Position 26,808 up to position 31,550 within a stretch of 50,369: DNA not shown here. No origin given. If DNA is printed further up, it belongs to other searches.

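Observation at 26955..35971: Tandem giant paralogs (1526 aa and 1481 aa) with translational overlap and strongly conserved sequence islands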

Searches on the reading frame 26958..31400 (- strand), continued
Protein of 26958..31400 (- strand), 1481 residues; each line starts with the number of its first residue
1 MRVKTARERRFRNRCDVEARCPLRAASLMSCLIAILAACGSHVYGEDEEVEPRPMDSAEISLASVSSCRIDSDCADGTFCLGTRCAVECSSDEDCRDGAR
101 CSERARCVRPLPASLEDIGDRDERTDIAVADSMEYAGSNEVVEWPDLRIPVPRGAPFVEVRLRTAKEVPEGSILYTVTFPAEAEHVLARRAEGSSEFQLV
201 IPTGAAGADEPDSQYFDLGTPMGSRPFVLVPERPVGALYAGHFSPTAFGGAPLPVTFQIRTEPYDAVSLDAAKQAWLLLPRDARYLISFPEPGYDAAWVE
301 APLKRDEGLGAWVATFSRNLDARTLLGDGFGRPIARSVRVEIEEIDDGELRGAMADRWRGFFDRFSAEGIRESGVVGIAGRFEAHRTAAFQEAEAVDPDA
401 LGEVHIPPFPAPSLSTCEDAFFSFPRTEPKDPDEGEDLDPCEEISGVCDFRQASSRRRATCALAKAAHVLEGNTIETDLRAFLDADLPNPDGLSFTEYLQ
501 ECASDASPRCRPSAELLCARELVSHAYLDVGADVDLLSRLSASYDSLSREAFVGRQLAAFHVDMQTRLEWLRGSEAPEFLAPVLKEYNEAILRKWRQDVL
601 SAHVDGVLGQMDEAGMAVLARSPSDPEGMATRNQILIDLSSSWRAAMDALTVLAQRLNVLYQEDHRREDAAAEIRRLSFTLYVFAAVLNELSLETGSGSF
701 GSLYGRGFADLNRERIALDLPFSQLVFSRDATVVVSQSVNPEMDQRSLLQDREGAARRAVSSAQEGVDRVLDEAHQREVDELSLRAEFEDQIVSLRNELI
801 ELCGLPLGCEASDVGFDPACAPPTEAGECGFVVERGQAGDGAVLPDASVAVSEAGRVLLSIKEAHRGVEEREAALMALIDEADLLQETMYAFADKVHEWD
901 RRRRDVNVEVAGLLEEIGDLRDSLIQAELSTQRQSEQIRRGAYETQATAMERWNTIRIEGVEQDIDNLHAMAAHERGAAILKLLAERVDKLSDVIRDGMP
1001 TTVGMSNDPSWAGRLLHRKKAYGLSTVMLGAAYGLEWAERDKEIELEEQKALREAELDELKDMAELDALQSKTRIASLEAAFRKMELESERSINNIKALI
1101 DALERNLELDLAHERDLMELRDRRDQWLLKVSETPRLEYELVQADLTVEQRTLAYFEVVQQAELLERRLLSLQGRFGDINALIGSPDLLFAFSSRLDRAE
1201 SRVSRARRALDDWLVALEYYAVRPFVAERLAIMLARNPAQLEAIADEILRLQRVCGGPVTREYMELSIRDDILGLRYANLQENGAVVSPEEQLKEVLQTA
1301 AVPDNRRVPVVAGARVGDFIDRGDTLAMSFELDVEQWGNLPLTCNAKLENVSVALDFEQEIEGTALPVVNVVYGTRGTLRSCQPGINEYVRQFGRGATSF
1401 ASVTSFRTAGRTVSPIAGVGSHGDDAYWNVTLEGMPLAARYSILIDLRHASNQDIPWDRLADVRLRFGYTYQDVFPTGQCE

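Call 30: find_related_loci(query=A1, collection=genome_contigs, flank=10000)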
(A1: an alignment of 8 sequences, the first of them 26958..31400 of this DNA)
Query A1 (1481 aa) in genome_contigs; peptide patterns used: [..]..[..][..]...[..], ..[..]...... (x = any residue, [..] = any of these).
98 stretches matched a pattern; 49 encode a relative of the query (tblastn E <= 1e-3); 45 distinct loci.
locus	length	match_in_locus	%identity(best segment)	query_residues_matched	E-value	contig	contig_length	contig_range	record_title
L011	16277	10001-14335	47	33-1481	0e+0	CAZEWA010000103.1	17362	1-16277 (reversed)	MAG TPA_asm: uncultured Polyangiales bacterium isolate SRP344714_co2_314 genome assembly, contig: NODE_8439_length_17362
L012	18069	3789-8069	46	28-1481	0e+0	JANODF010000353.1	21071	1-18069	MAG: Archangium sp. isolate VAR_17_metabat_192 VAR_17_k141_4124220, whole genome shotgun sequence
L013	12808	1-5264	46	60-1481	0e+0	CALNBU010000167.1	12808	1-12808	MAG TPA_asm: uncultured Archangium sp. isolate SRR1561996_bin.33_CONCOCT_v1.1_MAG genome assembly, contig: ERZ724032.454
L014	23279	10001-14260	43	67-1481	0e+0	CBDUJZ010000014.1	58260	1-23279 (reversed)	MAG TPA_asm: uncultured Myxococcales bacterium isolate SRR22808118_concoct_115 genome assembly, contig: ERZ25043431.279,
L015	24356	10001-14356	46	2-1481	0e+0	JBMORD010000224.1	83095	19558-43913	MAG: Myxococcota bacterium isolate Betzabe_MAG171 MAG171_224, whole genome shotgun sequence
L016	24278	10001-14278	46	22-1481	0e+0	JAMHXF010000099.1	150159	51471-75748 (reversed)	MAG: Archangium sp. isolate UR_AS_maxbin.062 k201_2045828, whole genome shotgun sequence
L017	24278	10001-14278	39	64-1481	0e+0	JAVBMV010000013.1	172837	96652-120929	MAG: Myxococcales bacterium isolate EPI_MAG_00061 c_000005819292, whole genome shotgun sequence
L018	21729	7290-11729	43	1-1481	0e+0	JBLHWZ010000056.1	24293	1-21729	MAG: Bradymonadia bacterium isolate 3300046534_141 Ga0491194_0003695, whole genome shotgun sequence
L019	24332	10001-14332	46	6-1481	0e+0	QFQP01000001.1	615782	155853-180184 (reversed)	MAG: Archangium gephyra isolate S2_003_000_R2_14 S2_003_000_R2_scaffold_2, whole genome shotgun sequence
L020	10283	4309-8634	35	33-1481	0e+0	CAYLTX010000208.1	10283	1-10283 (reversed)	MAG TPA_asm: uncultured Bradymonadales bacterium isolate SRP332253_co1_289 genome assembly, contig: NODE_10918_length_10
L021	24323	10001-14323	35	32-1481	0e+0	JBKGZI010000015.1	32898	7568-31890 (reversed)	MAG: Persicimonas sp. isolate C5M10_1 NODE_347_length_32898_cov_9.897330, whole genome shotgun sequence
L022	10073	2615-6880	37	60-1481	0e+0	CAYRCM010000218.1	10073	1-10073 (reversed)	MAG TPA_asm: uncultured Myxococcales bacterium isolate binchicken_co66_105 genome assembly, contig: NODE_9952_length_100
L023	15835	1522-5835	35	32-1481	0e+0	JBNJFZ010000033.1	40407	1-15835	MAG: Myxococcota bacterium isolate Y22_60dBSe2.bin.176 NODE_793_length_40407_cov_15.829538, whole genome shotgun sequenc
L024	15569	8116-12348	34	60-1481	0e+0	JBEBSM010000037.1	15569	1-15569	MAG: Lujinxingia vulgaris isolate T2.bin.148 NODE_13458_length_15569_cov_4.874694, whole genome shotgun sequence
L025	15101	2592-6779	36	68-1481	0e+0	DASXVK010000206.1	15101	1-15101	MAG TPA_asm: Polyangia bacterium isolate SMAG_U4743 k141_266928, whole genome shotgun sequence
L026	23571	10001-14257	34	52-1481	0e+0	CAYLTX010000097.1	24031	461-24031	MAG TPA_asm: uncultured Bradymonadales bacterium isolate SRP332253_co1_289 genome assembly, contig: NODE_3206_length_240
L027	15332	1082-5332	34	57-1481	0e+0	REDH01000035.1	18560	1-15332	MAG: Deltaproteobacteria bacterium isolate GEM2.Bin10 NODE_3721_length_18560_cov_18.3986, whole genome shotgun sequence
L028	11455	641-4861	33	57-1481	0e+0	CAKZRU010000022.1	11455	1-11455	MAG TPA_asm: uncultured Myxococcales bacterium isolate ERR2094175_bin.130_CONCOCT_v1.1_MAG genome assembly, contig: ERZ6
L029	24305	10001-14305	34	39-1481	0e+0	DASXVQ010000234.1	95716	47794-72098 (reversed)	MAG TPA_asm: Myxococcales bacterium isolate SMAG_U4749 k141_161769, whole genome shotgun sequence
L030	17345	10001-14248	34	44-1481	0e+0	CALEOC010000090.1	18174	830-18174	MAG TPA_asm: uncultured Myxococcales bacterium isolate SRR1561992_bin.48_CONCOCT_v1.1_MAG genome assembly, contig: ERZ72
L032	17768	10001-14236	34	60-1481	0e+0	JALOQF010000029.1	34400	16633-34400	MAG: Myxococcaceae bacterium isolate Prado148 scaffold_1261, whole genome shotgun sequence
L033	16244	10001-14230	32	35-1481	0e+0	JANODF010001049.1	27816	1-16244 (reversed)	MAG: Archangium sp. isolate VAR_17_metabat_192 VAR_17_k141_2037371, whole genome shotgun sequence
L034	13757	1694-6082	33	28-1481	0e+0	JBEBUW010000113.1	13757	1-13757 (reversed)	MAG: Lujinxingia vulgaris isolate T2.bin.228 NODE_16197_length_13757_cov_11.417165, whole genome shotgun sequence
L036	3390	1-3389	44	57-1481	0e+0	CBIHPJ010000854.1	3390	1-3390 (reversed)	MAG TPA_asm: uncultured Myxococcales bacterium isolate SRR18156209_binner23_Refined_20 genome assembly, contig: ERZ27336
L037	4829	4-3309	33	366-1481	0e+0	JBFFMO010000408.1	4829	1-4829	MAG: Microvenator sp. isolate Mix_mud18.2022.04.5 k141_2469335_length_4829_cov_7.0000, whole genome shotgun sequence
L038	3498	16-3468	31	320-1481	0e+0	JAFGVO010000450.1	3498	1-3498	MAG: Deltaproteobacteria bacterium isolate ZodW_Metabat.174 k87_22370883, whole genome shotgun sequence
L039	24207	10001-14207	34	44-1481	1e-166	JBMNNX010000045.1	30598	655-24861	MAG: Myxococcales bacterium isolate SBF912SR1HQ0023 scaffold_4289_c1, whole genome shotgun sequence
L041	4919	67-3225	33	398-1481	7e-165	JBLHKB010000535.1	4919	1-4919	MAG: Polyangiales bacterium isolate 3300054698_34 Ga0535670_0041161, whole genome shotgun sequence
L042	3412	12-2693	35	579-1481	7e-161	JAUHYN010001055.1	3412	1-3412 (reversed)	MAG: bacterium isolate 3_bin.68 NODE_36610_length_3412_cov_1.227702, whole genome shotgun sequence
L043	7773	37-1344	53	1043-1481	2e-142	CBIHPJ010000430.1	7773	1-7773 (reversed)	MAG TPA_asm: uncultured Myxococcales bacterium isolate SRR18156209_binner23_Refined_20 genome assembly, contig: ERZ27336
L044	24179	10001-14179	34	67-1481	0e+0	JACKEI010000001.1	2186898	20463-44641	MAG: Sandaracinaceae bacterium isolate HK-STAS-MYXO-29 HK-STAS-MYXO-29_1, whole genome shotgun sequence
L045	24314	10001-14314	33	52-1481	0e+0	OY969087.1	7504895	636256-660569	MAG: uncultured delta proteobacterium isolate MFD01721.bin.c.1 genome assembly, chromosome: 1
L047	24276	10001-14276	32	44-1481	1e-120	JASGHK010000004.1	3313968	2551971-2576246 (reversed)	MAG: Myxococcales bacterium isolate 5N171 JMF-2111-06-0005.ont.bin.171_3, whole genome shotgun sequence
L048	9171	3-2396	35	682-1481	2e-111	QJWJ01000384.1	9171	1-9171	MAG: Deltaproteobacteria bacterium isolate SZUA-265 scaffold_18188, whole genome shotgun sequence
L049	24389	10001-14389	33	16-1481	0e+0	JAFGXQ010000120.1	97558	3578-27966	MAG: Deltaproteobacteria bacterium isolate ZodW_Metabat.4 k87_8730456, whole genome shotgun sequence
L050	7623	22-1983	33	818-1481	2e-100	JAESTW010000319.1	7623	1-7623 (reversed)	MAG: Kofleriaceae bacterium isolate NORP324 CoAssembly_1555479, whole genome shotgun sequence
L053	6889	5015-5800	40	1221-1481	9e-52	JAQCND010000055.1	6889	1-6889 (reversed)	MAG: Bradymonadaceae bacterium isolate LUM.15 k149_852625, whole genome shotgun sequence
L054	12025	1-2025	35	802-1481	1e-104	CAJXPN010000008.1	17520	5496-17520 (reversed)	MAG TPA_asm: uncultured Myxococcales bacterium isolate SRR3933267_bin.4_MetaBAT_v2.12.1_MAG genome assembly, contig: NOD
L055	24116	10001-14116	34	60-1481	0e+0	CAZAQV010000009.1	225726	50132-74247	MAG TPA_asm: uncultured Polyangiales bacterium isolate SRP321284_co1_289 genome assembly, contig: NODE_45_length_225726_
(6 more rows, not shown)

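Call 103: search_protein_families(library=pfam, proteins=[L044:13888-15543:+, L015:1-1875:+, L026:8661-9773:-, L021:8302-9372:+], max_evalue=0.001)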
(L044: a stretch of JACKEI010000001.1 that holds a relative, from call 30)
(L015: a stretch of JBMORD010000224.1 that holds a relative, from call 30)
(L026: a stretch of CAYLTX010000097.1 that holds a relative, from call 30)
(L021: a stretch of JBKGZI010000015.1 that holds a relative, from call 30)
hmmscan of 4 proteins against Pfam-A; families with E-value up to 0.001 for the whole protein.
L044:13888-15543:+ (552 aa): 2 families
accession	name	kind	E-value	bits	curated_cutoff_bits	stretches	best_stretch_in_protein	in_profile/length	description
PF02518.31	HATPase_c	-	4.1e-12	47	26.4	1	456-539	8-109/111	Histidine kinase-, DNA gyrase B-, and HSP90-like ATPase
PF07730.19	HisKA_3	-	3.7e-06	27.8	24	1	349-412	1-66/68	Histidine kinase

L015:1-1875:+ (625 aa): 3 families
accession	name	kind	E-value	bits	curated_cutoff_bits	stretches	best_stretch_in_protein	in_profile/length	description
PF00072.30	Response_reg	-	1.3e-20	74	30.2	1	425-536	1-110/111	Response regulator receiver domain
PF00196.25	GerE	-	1.1e-18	67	23.5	1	562-616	2-56/57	Bacterial regulatory proteins, luxR family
PF08281.18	Sigma70_r4_2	-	0.00027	21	25.7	1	571-605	19-54/54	Sigma-70, region 4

L026:8661-9773:- (371 aa): 4 families
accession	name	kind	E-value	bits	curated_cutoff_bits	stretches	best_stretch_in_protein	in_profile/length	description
PF12833.13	HTH_18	-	2e-22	79.7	33.6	1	288-365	1-79/80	Helix-turn-helix domain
PF12625.12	Arabinose_bd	-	7.7e-21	75.5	27.6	1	76-233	31-184/185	Arabinose-binding domain of AraC transcription regulator, N-term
PF00165.29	HTH_AraC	-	1.9e-09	37.9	26.6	1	332-364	10-41/42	Bacterial regulatory helix-turn-helix proteins, AraC family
PF02954.25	HTH_8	-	0.00016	21.8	22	0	286-304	22-40/42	Bacterial regulatory protein, Fis family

L021:8302-9372:+ (357 aa): 0 families

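Call 106: search_protein_families(library=pfam, alignment_id=A6, max_evalue=10)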
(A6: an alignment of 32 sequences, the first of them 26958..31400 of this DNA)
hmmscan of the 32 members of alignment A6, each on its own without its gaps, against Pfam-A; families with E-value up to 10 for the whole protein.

A. member 1, window:26958-31400:- (1481 aa): 3 families
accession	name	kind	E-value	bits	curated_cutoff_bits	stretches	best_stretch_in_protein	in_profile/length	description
PF19016.5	DUF5745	-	0.044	14.1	27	1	1088-1113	9-35/59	Domain of unknown function (DUF5745)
PF17907.7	AWS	-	3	8.4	23.3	1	71-102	2-32/39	AWS domain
PF14265.11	DUF4355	-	5.1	7.8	25.4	0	1045-1112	20-88/124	Capsid assembly scaffolding protein Gp46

B. families by the number of members that match (of 32 scanned): 44 families (the first 25 are shown)
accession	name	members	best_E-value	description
PF23416.1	DUF7107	11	0.13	Domain of unknown function (DUF7107)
PF04706.18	Dickkopf_N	7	0.21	Dickkopf N-terminal cysteine-rich region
PF01683.23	EB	4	0.029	EB module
PF00095.26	WAP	3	0.11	WAP-type (Whey Acidic Protein) 'four-disulfide core'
PF04011.17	LemA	1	0.00043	LemA family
PF18476.7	PIN_8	1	0.0041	PIN like domain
PF12065.13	DUF3545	1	0.0092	Protein of unknown function (DUF3545)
PF15665.10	FAM184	1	0.0097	Family with sequence similarity 184, A and B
PF05717.18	TnpB_IS66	1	0.012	IS66 Orf2 like protein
PF10399.14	UCR_Fe-S_N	1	0.017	Ubiquitinol-cytochrome C reductase Fe-S subunit TAT signal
PF04963.19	Sigma54_CBD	1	0.028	Sigma-54 factor, core binding domain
PF18821.6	LPD7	1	0.029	Large polyvalent protein-associated domain 7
PF19016.5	DUF5745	1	0.044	Domain of unknown function (DUF5745)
PF23421.1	DUF7109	1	0.053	Family of unknown function (DUF7109)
PF08231.17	SYF2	1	0.055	SYF2 splicing factor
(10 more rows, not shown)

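Call 113: list_cluster_members(proteins=[P0001, P0007, P0004])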
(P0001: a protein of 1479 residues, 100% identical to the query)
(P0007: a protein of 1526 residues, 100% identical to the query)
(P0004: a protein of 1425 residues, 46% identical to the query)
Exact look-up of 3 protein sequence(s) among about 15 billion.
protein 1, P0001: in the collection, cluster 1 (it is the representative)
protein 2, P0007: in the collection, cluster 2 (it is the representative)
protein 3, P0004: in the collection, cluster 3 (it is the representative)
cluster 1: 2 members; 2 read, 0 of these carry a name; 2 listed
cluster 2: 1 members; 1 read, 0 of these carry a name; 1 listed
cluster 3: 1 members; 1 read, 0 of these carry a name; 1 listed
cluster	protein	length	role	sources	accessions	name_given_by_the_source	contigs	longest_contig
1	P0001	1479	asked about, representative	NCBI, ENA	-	-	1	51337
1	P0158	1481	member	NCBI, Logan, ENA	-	-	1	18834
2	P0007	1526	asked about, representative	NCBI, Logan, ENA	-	-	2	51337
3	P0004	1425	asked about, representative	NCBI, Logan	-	-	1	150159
